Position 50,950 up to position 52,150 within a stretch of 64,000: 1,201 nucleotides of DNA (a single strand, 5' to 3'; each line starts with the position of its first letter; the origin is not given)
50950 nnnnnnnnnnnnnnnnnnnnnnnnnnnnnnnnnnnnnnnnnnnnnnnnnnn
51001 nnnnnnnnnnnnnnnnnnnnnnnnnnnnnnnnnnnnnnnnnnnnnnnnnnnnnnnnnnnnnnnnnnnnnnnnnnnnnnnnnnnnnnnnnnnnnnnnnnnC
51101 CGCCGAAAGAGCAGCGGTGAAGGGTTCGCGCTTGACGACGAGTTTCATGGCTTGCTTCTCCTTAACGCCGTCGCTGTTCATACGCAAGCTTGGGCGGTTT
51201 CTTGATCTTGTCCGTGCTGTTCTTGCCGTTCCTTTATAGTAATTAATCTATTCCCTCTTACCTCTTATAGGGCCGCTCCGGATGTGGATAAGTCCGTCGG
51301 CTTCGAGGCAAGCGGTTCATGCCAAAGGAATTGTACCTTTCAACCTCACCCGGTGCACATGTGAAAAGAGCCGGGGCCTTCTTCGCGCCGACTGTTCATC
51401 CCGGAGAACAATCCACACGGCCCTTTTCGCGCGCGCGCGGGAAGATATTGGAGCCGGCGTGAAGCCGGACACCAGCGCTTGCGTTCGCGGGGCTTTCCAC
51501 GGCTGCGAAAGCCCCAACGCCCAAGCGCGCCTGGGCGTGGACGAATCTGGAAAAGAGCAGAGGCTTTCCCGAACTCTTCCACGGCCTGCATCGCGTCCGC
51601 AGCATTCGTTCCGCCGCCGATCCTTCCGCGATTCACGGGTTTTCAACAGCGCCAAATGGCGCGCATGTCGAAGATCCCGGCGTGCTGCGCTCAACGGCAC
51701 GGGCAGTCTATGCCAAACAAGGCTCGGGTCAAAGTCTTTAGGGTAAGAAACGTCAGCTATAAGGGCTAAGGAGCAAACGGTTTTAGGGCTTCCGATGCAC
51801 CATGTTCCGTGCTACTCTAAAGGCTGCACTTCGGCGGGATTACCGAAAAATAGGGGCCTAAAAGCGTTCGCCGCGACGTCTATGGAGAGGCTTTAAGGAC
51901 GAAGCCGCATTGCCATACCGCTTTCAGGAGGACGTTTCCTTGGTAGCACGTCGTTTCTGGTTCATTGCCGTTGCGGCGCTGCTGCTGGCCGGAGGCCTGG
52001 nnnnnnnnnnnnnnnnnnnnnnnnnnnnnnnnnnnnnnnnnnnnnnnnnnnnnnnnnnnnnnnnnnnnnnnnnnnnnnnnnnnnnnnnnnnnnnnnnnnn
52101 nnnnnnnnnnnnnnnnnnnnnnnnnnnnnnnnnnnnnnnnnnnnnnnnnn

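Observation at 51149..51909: Candidate oriC: 760-bp non-coding region upstream of dnaN with a perfect DnaA box and an adjacent AT-rich tract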

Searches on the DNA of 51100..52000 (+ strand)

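Call 79: search_dna_similar(query=window:51152-51939:+, collection=plasmids, mode=distant, max_rows=5)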
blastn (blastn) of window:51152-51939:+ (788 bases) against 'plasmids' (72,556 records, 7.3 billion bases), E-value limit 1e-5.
No match.

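Call 80: search_rna_families(source=window, start=51100, end=52000, threshold=evalue, max_evalue=1)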
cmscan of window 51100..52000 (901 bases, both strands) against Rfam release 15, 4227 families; matches with E-value up to 1: 0.
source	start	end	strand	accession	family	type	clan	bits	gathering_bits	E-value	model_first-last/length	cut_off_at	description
